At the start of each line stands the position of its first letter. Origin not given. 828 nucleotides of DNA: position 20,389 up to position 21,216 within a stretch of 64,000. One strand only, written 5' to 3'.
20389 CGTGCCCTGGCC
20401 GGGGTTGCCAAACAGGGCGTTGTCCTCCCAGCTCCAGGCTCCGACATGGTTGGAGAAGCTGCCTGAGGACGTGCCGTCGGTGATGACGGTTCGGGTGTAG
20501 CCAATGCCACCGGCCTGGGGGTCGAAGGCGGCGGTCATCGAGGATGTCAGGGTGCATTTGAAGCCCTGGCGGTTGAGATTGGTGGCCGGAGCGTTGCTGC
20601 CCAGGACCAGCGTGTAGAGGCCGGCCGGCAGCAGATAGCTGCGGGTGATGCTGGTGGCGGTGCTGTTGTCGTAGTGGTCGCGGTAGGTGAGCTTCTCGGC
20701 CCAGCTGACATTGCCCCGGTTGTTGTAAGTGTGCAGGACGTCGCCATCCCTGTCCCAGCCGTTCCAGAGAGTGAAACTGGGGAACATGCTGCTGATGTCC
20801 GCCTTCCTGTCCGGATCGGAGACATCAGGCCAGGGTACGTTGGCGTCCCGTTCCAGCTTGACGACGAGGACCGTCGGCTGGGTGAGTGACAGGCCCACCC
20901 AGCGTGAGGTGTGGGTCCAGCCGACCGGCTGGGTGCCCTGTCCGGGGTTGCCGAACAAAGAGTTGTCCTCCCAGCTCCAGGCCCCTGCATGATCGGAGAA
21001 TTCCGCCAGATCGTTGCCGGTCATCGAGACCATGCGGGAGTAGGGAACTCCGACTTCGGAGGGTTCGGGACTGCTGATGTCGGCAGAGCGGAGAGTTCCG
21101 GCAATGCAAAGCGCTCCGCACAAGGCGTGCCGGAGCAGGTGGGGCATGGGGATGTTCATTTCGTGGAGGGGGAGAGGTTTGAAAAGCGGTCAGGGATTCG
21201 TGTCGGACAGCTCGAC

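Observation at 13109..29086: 16-kb co-directional cluster coupling Cu/haem redox genes to three giant secreted proteins: candidate undescribed envelope system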

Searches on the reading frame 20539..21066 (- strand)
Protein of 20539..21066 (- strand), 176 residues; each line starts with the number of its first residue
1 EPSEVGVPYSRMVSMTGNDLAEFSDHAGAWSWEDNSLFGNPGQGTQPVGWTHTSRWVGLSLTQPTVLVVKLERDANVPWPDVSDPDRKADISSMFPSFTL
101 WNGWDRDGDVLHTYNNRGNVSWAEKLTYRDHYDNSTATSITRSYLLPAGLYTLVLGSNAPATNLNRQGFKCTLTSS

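Call 14: search_solved_structures(query=A1, max_evalue=10, show_alignments=3)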
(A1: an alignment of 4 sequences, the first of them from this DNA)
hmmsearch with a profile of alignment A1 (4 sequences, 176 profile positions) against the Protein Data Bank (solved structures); distinct sequences matched with E-value up to 10: 6.
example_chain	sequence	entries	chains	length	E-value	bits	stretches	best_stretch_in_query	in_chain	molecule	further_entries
5nst_B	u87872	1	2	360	0.017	17.7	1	117-161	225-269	Heavy Chain of antibody MGD21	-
2vov_A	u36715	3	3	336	0.13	14.9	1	8-76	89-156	SURFACE-ASSOCIATED PROTEIN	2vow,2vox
8dto_G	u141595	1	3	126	0.13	14.8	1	39-104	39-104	MU89 Heavy Chain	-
8dy6_C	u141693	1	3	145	0.18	14.4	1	39-103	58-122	MU89+S27Y Heavy Chain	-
5cd3_G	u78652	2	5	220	0.5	13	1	40-100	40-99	DRVIA7 Heavy Chain | DRVIA7 Fab Heavy Chain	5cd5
3doh_A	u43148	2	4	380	1.2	11.7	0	101-123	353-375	esterase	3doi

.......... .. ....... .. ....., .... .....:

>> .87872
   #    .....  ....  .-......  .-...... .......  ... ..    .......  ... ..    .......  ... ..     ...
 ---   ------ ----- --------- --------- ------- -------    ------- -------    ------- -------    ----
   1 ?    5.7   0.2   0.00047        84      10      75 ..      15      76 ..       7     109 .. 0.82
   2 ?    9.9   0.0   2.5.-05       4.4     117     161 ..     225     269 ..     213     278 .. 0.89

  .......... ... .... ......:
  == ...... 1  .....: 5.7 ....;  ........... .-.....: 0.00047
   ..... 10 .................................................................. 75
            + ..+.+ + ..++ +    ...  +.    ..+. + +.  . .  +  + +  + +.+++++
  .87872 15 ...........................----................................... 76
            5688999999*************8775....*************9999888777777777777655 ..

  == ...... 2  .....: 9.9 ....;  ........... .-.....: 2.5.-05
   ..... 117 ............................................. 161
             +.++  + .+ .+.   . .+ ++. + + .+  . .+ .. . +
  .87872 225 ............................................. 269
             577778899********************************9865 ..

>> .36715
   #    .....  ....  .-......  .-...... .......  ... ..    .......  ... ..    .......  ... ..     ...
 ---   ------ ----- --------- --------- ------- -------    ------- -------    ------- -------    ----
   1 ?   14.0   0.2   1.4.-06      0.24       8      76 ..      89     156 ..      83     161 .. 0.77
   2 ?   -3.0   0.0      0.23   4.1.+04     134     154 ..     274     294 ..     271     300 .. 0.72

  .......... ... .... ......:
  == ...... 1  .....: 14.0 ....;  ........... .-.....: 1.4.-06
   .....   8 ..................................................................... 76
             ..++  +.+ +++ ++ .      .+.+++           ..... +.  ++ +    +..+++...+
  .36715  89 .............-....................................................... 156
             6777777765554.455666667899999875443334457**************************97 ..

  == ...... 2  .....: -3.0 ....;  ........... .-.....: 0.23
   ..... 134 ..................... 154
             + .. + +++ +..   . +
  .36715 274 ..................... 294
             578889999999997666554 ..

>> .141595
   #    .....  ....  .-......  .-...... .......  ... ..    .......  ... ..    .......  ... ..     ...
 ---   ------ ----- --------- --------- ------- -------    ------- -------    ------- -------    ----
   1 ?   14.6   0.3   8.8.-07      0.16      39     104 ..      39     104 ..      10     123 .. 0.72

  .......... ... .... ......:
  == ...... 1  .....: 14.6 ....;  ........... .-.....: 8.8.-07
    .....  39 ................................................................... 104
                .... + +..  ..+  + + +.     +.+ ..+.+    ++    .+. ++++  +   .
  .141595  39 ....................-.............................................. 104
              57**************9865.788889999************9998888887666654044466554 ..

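Call 21: find_related_loci(query=A1, collection=genome_contigs, flank=10000)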
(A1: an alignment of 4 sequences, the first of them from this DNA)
Query A1 (176 aa) in genome_contigs; peptide patterns used: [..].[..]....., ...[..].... (x = any residue, [..] = any of these).
122 stretches matched a pattern; 58 encode a relative of the query (tblastn E <= 1e-3); 55 distinct loci.
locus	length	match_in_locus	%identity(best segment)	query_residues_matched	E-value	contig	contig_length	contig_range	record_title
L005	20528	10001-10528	95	1-176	1e-113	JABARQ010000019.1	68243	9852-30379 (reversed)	MAG: Prosthecobacter sp. isolate Bin_70R c_000000001498, whole genome shotgun sequence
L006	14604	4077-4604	91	1-176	3e-109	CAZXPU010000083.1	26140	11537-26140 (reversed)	MAG TPA_asm: uncultured Brevifollis sp. isolate SRP292972_co3_92 genome assembly, contig: NODE_1110_length_26140_cov_5.1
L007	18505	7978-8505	94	1-176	2e-112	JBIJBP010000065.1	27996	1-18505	MAG: Prosthecobacter sp. isolate ME2006-08-08D7_3300042516_group2_bin8 Rohwer_bin2775_scaffold_721_c1, whole genome shot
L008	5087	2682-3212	72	1-176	6e-84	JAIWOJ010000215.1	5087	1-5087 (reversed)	MAG: Prosthecobacter sp. isolate W1111 contig-61_15133, whole genome shotgun sequence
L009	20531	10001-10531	68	1-176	1e-81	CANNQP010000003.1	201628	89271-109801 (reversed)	MAG: Verrucomicrobiaceae bacterium isolate RE-26jul17-145 genome assembly, contig: RE-26jul17-C35, whole genome shotgun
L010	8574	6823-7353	69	1-176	9e-81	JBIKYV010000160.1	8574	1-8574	MAG: Prosthecobacter sp. isolate ME2015-10-15_3300034096_group6_bin50 Rohwer_bin2785_scaffold_6693_c1, whole genome shot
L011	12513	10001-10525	64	1-175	2e-75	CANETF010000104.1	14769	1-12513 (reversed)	MAG: Verrucomicrobiaceae bacterium isolate CE-Jul18-43 genome assembly, contig: CE-Jul18-C3177, whole genome shotgun seq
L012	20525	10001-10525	62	1-175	5e-74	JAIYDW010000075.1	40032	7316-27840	MAG: Verrucomicrobiaceae bacterium isolate H1_MAG_00048 pond_H1_MAG_00048_000000000180, whole genome shotgun sequence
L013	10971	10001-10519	63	1-173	8e-71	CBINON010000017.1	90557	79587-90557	MAG TPA_asm: uncultured bacterium isolate SRR16817029_binner123_Refined_14 genome assembly, contig: ERZ27393973.117, who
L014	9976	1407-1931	62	1-175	9e-71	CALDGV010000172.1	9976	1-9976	MAG TPA_asm: uncultured Prosthecobacter sp. isolate SRR5576002_bin.71_CONCOCT_v1.1_MAG genome assembly, contig: ERZ79503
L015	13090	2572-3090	60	1-173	1e-69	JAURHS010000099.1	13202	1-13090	MAG: Prosthecobacter sp. isolate SFB_657D_100_26 k141_984941_length_13202_cov_10.1566, whole genome shotgun sequence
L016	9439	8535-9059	60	1-176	4e-69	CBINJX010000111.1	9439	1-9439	MAG TPA_asm: uncultured Verrucomicrobiales bacterium isolate SRR16817047_binner12_Refined_46 genome assembly, contig: ER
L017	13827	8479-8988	62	6-175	6e-69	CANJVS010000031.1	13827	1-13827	MAG: Verrucomicrobiaceae bacterium isolate RH-23may17-92 genome assembly, contig: RH-23may17-C34021, whole genome shotgu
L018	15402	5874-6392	61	1-176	7e-69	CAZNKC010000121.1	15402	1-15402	MAG TPA_asm: uncultured Verrucomicrobiaceae bacterium isolate SRP344714_co1_267 genome assembly, contig: NODE_7084_lengt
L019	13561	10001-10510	62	6-175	1e-68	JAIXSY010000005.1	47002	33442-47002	MAG: Verrucomicrobiaceae bacterium isolate C8_MAG_00019 pond_C8_MAG_00019_000000000040, whole genome shotgun sequence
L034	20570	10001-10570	55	1-176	5e-64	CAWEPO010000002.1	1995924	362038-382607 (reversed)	MAG: uncultured Verrucomicrobiae bacterium isolate MFD01916.bin.3.63 genome assembly, contig: contig_1176, whole genome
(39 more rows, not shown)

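Call 29: find_homologous_proteins(query=A1, max_evalue=0.001)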
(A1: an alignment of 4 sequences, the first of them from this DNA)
Query A1 (4 sequences) (176 aa, profile of the alignment): 222 proteins with E <= 0.001 among 1924 candidates; the best 120 are listed.
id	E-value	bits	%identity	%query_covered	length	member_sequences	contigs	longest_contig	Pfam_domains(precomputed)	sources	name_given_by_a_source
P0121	1.3e-82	293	56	64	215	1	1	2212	-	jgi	jgi:hypothetical protein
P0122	1.4e-73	264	61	99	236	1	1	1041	-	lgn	-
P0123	2.6e-72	260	62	97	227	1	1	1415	-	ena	-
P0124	1.6e-71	257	55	100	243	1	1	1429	-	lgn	-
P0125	1.8e-71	257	58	100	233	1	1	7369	PF07589.17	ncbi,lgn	-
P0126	3.2e-71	256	57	99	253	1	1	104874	-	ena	-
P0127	5.0e-71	256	58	99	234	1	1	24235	-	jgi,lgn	jgi:hypothetical protein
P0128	2.1e-70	254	58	99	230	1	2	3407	-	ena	-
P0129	2.1e-69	250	57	99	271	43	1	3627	-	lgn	-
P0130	2.2e-69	250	57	99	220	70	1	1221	-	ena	-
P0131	8.1e-69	248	60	99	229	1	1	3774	-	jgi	jgi:hypothetical protein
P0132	1.5e-68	248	59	99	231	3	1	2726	-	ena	-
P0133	2.0e-68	247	58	98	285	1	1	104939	PF07589.17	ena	-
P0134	5.3e-68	246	56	97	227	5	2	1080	-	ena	-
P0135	6.0e-68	246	62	98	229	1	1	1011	-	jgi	jgi:hypothetical protein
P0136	6.0e-68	246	56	99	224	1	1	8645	-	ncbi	-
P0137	1.4e-66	241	55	97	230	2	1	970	PF07589.17,PF18252.7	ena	-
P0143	2.7e-65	237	61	98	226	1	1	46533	PF07589.17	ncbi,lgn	-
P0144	3.0e-65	237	59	98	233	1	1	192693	-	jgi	jgi:hypothetical protein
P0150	5.0e-64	233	59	99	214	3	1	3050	PF18252.7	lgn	-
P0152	7.3e-64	232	55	99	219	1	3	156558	-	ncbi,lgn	-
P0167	2.4e-61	224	53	99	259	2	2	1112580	-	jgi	jgi:hypothetical protein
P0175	3.0e-59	217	52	99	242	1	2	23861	-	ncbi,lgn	-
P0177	5.3e-59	216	53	100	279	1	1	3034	-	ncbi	-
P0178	8.8e-59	216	49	100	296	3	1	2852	-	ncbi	-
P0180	1.5e-58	215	53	97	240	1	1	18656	-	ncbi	-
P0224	5.1e-50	187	50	99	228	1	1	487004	-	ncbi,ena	-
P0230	4.0e-49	184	43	100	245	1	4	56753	-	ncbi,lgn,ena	-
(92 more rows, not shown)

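Call 33: find_encoding_contigs(protein=P0167, flank=8000, max_places=2)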
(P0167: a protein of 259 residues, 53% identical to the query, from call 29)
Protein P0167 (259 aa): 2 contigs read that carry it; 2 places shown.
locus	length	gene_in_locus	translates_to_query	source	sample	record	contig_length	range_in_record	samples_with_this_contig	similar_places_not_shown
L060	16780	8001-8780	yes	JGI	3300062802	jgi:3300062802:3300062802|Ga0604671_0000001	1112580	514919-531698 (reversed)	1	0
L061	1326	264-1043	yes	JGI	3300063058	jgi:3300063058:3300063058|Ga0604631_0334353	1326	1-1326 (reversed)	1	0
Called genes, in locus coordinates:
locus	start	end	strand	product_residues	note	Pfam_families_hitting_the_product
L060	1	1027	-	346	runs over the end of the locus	PF21687:T2SSK_1st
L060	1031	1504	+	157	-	-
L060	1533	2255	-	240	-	-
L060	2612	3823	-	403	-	-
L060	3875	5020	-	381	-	PF00067:p450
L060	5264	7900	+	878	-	PF10282:Lactonase (weak), PF03150:CCP_MauG (faint)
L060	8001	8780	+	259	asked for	-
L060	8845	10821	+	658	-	PF13927:Ig_3 (faint), PF07679:I-set (weak)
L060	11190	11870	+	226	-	PF00072:Response_reg, PF00486:Trans_reg_C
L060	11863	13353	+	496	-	PF00512:HisKA, PF13581:HATPase_c_2 (weak), PF02518:HATPase_c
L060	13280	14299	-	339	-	PF00389:2-Hacid_dh, PF02826:2-Hacid_dh_C, PF00670:AdoHcyase_NAD (faint)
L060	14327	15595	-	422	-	PF00365:PFK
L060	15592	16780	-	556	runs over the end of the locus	PF06826:Asp-Al_Ex, PF02080:TrkA_C, PF06826:Asp-Al_Ex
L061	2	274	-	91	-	?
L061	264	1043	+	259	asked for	-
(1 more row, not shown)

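Call 34: find_encoding_contigs(protein=P0224, flank=8000, max_places=2)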
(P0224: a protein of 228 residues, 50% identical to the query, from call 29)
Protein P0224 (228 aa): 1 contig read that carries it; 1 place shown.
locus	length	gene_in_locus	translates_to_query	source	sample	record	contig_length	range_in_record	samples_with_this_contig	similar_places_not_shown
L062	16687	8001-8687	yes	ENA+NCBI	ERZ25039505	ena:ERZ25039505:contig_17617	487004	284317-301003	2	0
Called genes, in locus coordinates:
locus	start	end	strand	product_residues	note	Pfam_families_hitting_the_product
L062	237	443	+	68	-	-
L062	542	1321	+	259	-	PF01138:RNase_PH, PF03725:RNase_PH_C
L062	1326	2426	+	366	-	PF03781:FGE-sulfatase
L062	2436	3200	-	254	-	PF00535:Glycos_transf_2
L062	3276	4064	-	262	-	PF01553:Acyltransferase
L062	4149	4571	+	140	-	PF07977:FabA, PF22818:ApeI-like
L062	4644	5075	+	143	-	-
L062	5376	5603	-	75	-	-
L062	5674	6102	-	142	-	-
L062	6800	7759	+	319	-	PF00034:Cytochrom_C (faint)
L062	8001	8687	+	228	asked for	-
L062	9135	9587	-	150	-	-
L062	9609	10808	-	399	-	PF00501:AMP-binding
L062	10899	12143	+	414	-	PF00109:ketoacyl-synt, PF02801:Ketoacyl-synt_C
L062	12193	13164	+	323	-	-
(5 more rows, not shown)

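Call 85: list_cluster_members(proteins=[P0125, P0136, P0143, P0152, P0175, P0177, P0178, P0180, P0224, P0230])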
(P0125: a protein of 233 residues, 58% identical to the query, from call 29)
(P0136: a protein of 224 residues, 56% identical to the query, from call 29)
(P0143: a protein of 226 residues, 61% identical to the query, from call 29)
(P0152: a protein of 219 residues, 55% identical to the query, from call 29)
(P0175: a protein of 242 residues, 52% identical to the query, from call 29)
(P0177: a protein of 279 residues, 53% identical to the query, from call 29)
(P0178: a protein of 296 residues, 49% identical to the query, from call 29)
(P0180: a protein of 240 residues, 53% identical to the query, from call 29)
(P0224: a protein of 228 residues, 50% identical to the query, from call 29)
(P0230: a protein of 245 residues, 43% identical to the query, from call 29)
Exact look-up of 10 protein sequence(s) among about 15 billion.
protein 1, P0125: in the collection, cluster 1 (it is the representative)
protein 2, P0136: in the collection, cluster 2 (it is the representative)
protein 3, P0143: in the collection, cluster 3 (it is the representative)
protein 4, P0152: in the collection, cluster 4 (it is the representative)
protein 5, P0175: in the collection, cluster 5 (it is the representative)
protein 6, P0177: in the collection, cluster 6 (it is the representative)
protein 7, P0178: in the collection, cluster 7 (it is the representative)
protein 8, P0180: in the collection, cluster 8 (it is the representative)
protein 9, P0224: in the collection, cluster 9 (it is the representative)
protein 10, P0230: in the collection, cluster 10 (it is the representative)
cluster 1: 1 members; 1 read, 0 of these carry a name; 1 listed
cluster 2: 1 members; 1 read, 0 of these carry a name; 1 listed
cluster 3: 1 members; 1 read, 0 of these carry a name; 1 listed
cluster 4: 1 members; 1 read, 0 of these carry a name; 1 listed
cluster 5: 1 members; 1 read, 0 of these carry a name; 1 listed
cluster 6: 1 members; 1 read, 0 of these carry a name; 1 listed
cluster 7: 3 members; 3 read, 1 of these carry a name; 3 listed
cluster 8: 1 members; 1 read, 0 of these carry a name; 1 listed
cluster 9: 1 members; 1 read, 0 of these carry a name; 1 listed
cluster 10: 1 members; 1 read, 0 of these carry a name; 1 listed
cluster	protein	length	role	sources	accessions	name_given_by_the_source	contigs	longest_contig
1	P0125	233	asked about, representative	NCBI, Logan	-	-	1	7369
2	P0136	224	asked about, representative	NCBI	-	-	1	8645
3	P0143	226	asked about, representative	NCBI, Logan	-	-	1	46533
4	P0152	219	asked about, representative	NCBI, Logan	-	-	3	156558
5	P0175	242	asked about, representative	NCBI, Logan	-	-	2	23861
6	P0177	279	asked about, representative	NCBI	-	-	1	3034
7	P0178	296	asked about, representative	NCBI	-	-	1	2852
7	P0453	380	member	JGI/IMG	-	hypothetical protein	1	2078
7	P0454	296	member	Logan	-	-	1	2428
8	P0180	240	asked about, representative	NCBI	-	-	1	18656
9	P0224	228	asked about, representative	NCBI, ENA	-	-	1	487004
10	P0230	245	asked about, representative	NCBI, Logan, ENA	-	-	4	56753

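Call 86: find_encoding_contigs(protein=P0152, flank=7000, max_places=1)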
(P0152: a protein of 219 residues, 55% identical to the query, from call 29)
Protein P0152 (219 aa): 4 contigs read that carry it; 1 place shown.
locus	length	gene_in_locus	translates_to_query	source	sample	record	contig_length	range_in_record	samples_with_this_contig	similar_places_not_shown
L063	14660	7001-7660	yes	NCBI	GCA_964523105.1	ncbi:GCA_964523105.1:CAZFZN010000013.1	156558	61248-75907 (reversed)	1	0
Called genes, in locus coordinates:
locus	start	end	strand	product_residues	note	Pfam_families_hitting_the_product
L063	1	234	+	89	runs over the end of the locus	-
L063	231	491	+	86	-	PF24732:ParE_like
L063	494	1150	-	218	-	PF00300:His_Phos_1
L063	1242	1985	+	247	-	PF14715:FixP_N, PF00034:Cytochrom_C (weak), PF13442:Cytochrome_CBB3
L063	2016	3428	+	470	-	PF12801:Fer4_5, PF13187:Fer4_9 (faint), PF13237:Fer4_10 (faint), PF13534:Fer4_17 (faint), PF12838:Fer4_7 (weak), PF13183:Fer4_8 (weak), PF13746:Fer4_18, PF11614:FixG_C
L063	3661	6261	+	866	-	PF10282:Lactonase (faint), PF03150:CCP_MauG (faint)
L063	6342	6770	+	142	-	-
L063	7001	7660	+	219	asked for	-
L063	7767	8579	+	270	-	-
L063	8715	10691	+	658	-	PF13927:Ig_3 (faint), PF07679:I-set (weak)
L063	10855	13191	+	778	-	PF00884:Sulfatase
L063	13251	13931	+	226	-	PF00072:Response_reg, PF00486:Trans_reg_C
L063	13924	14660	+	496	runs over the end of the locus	PF00512:HisKA, PF13581:HATPase_c_2 (weak), PF02518:HATPase_c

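Call 87: find_encoding_contigs(protein=P0144, flank=7000, max_places=1)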
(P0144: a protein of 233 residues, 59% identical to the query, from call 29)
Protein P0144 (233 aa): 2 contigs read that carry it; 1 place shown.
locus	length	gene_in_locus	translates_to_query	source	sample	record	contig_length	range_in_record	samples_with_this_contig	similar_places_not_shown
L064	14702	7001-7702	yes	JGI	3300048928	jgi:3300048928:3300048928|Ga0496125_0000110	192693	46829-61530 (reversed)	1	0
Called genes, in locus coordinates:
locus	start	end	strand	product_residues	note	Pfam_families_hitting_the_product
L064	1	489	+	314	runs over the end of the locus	PF04542:Sigma70_r2, PF04545:Sigma70_r4 (weak)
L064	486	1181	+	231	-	PF04298:Zn_peptidase_2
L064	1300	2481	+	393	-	PF00438:S-AdoMet_synt_N, PF02772:S-AdoMet_synt_M, PF02773:S-AdoMet_synt_C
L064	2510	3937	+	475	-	PF05221:AdoHcyase, PF00670:AdoHcyase_NAD, PF02826:2-Hacid_dh_C, PF07991:KARI_N (faint)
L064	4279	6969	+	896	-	PF10282:Lactonase (weak)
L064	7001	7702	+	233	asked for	-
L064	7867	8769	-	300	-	PF13385:Laminin_G_3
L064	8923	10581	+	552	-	-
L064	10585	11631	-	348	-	PF00817:IMS, PF11798:IMS_HHH, PF10391:DNA_pol_lambd_f (faint), PF21999:IMS_HHH_1, PF11799:IMS_C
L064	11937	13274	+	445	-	PF00860:Xan_ur_permease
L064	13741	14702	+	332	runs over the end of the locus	-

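Call 90: search_protein_families(library=pfam, proteins=[L034:6503-11587:+], max_evalue=0.01)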
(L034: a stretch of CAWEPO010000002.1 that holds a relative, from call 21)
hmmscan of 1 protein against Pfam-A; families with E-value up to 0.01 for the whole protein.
L034:6503-11587:+ (1695 aa): 6 families
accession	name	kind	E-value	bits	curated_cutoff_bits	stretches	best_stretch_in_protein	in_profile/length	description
PF17892.7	Cadherin_5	-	1.1e-13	51.2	26.5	2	1360-1440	5-84/98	Cadherin-like domain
PF17963.7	Big_9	-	7.5e-13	49.6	23.6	2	1358-1437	2-74/89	Bacterial Ig domain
PF17803.7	Cadherin_4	-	4.5e-12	46.7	25.1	2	1352-1419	6-71/71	Bacterial cadherin-like domain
PF10282.15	Lactonase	-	5e-06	26.4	21.7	0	339-413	150-221/344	Lactonase, 7-bladed beta-propeller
PF03150.19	CCP_MauG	-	6.9e-05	24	25.6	1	436-466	7-39/149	Di-haem cytochrome c peroxidase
PF00034.26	Cytochrom_C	-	0.0014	20.4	21.3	0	582-682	3-87/90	Cytochrome c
